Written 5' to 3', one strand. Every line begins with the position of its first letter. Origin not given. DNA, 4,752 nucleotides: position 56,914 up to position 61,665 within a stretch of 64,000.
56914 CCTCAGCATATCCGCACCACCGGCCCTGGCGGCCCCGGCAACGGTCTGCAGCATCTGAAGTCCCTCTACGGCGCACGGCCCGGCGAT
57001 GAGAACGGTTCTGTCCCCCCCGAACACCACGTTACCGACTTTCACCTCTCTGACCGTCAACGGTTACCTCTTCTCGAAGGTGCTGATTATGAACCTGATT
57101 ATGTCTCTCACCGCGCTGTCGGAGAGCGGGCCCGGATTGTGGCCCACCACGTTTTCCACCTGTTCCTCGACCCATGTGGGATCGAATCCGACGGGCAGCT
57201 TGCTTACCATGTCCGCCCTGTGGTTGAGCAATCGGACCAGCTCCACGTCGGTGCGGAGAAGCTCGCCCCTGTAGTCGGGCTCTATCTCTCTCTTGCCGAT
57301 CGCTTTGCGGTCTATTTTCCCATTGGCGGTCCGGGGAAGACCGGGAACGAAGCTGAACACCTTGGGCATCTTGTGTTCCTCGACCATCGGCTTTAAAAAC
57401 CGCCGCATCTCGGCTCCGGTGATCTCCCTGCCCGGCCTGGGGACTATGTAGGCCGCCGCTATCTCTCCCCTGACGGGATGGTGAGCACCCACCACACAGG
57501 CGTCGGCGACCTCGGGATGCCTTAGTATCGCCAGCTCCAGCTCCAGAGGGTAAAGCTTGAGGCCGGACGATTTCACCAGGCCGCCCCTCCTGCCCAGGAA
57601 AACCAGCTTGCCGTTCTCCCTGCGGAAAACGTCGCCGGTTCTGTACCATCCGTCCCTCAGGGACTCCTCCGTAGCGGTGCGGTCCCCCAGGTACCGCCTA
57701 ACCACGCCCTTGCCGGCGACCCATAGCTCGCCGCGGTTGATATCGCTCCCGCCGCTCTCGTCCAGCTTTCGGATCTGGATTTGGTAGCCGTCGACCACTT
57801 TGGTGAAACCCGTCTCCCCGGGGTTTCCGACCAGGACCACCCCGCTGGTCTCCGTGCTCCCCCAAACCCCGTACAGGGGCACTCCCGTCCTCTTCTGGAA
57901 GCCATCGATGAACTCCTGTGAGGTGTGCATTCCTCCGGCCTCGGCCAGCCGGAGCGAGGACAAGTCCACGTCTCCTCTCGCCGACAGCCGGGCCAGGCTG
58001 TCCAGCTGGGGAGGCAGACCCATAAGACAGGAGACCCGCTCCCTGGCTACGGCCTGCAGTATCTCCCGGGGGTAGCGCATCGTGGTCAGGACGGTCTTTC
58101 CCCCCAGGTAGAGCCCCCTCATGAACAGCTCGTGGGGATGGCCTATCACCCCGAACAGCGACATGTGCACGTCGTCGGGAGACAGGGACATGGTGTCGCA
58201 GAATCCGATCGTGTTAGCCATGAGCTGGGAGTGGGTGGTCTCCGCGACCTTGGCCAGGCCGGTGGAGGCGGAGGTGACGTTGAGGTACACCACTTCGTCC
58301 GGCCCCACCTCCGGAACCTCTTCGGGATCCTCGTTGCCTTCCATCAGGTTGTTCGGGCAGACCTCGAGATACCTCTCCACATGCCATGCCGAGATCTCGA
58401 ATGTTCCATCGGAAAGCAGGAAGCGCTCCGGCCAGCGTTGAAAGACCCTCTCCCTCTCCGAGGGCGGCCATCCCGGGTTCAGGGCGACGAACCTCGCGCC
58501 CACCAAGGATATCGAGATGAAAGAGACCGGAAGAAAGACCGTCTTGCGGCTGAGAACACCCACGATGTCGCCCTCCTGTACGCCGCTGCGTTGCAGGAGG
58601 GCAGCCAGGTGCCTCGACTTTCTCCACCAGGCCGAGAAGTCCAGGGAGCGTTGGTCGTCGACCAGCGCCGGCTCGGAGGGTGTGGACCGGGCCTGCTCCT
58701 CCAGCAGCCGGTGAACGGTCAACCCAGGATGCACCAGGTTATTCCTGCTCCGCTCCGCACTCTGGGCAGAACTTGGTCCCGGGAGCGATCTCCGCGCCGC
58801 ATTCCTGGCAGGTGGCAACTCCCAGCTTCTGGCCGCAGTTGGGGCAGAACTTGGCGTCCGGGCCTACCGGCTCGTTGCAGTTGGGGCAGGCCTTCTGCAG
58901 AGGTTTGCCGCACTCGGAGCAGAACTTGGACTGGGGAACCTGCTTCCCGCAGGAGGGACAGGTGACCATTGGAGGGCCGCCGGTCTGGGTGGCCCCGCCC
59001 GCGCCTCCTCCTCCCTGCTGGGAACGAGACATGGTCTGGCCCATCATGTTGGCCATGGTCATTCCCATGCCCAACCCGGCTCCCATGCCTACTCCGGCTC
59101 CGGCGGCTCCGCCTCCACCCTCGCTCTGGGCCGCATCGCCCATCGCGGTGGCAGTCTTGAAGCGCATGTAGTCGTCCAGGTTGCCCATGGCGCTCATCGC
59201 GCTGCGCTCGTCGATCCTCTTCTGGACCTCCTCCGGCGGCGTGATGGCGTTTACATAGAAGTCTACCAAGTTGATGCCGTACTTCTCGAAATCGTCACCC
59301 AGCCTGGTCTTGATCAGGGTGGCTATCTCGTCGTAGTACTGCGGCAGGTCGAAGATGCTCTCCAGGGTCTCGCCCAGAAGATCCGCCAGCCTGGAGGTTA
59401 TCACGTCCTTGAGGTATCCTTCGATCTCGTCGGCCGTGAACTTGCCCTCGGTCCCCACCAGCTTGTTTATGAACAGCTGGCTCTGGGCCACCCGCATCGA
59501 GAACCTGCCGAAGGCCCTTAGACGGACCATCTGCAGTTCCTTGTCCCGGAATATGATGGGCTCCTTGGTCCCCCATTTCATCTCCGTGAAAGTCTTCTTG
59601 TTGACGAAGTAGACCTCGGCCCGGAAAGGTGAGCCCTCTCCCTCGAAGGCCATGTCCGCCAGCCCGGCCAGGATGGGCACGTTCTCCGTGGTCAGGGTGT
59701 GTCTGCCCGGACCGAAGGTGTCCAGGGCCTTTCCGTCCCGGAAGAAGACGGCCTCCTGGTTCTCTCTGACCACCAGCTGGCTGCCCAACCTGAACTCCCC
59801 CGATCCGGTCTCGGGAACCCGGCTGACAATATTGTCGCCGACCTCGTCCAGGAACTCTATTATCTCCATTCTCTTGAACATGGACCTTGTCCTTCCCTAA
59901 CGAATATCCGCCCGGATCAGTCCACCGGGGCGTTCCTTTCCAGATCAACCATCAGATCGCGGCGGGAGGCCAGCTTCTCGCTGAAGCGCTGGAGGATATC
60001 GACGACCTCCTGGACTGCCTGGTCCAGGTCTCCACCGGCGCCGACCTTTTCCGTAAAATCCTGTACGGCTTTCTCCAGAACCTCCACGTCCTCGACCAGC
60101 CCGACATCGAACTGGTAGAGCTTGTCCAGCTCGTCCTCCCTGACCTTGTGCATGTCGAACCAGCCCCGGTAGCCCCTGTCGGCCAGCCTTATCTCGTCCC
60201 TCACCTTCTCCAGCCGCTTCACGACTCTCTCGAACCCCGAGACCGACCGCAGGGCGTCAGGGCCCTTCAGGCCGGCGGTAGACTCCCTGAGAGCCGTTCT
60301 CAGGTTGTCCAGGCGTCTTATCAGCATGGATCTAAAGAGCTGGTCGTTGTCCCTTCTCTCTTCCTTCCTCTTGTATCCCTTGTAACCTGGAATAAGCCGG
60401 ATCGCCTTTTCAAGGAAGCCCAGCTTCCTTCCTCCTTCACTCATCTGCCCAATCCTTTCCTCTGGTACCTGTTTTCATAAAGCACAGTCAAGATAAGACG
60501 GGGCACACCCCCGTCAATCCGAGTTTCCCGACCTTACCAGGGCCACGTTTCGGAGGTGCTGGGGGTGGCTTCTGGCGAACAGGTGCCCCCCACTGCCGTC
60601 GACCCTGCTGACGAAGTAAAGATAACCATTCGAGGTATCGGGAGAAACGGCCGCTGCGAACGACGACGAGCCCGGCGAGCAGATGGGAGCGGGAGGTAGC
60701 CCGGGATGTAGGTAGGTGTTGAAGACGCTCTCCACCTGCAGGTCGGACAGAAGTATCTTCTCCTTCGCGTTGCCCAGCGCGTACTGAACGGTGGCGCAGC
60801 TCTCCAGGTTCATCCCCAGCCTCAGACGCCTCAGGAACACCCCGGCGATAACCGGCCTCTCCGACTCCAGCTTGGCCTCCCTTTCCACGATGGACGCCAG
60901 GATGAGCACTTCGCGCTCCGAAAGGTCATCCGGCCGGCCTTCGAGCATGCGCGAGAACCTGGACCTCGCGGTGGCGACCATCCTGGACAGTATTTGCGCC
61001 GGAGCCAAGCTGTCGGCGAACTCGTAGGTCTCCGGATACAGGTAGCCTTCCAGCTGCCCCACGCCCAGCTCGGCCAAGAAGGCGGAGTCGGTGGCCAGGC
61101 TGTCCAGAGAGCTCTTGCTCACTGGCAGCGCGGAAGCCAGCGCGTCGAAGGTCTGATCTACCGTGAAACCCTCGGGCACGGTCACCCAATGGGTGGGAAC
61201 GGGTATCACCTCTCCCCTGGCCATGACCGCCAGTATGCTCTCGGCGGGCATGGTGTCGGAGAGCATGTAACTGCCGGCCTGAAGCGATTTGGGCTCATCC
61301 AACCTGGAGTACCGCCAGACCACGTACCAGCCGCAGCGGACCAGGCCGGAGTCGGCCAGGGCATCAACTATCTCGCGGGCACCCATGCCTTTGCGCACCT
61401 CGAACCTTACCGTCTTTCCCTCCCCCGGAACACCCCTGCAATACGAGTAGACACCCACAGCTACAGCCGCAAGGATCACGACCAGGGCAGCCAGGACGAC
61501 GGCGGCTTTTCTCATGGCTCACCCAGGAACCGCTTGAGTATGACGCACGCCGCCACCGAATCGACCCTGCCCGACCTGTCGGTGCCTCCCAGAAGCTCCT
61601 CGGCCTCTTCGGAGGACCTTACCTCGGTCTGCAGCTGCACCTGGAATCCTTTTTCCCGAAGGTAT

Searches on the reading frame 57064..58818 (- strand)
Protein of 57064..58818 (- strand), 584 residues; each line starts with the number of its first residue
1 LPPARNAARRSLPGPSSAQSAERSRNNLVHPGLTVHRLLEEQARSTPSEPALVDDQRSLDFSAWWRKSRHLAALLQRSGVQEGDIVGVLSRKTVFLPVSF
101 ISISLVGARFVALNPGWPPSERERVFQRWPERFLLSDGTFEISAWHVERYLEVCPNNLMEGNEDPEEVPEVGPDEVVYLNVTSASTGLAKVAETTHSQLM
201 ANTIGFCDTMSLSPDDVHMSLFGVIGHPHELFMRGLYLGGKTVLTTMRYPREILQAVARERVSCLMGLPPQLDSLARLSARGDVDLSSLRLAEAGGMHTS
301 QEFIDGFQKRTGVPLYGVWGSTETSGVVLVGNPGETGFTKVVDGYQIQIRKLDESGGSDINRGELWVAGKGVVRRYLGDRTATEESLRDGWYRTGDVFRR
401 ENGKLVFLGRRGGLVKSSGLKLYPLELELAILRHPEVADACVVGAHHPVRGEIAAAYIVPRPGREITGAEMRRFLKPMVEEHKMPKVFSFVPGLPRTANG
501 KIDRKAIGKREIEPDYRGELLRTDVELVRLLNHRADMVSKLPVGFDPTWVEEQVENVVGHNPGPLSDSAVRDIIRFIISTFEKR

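Call 6: search_protein_families(library=pfam, proteins=[window:57064-58818:-], max_evalue=0.01)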
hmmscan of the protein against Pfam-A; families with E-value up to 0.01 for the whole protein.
window:57064-58818:- (584 aa): 4 families
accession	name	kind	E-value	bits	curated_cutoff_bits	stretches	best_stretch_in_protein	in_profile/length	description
PF00501.34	AMP-binding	-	1.9e-46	159.1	29.9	1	39-377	1-384/384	AMP-binding enzyme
PF13193.12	AMP-binding_C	-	1e-18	68.4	24.5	1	426-501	1-76/76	AMP-binding enzyme C-terminal domain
PF01817.26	CM_2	-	0.00027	21.5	27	1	517-581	2-75/80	Chorismate mutase type II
PF23562.2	AMP-binding_C_3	-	0.00081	20.2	20.8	1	414-482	4-70/124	AMP-binding enzyme C-terminal domain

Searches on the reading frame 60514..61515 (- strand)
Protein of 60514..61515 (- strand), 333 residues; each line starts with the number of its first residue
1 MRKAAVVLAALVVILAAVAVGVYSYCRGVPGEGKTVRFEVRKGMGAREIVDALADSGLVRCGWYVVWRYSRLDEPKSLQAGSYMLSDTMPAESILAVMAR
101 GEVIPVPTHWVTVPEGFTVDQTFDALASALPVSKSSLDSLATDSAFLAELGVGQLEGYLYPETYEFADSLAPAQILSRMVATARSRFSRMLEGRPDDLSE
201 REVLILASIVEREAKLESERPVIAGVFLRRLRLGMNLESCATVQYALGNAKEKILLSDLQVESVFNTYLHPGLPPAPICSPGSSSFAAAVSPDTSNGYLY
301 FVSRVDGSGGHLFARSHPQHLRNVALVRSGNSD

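Call 102: search_protein_families(library=pfam, proteins=[window:60514-61515:-], max_evalue=0.0001)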
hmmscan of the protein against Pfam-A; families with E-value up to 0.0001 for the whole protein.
window:60514-61515:- (333 aa): 1 family
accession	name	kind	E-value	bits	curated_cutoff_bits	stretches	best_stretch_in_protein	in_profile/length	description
PF02618.21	YceG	-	1.2e-74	251.7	32.4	1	38-325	1-274/275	YceG-like family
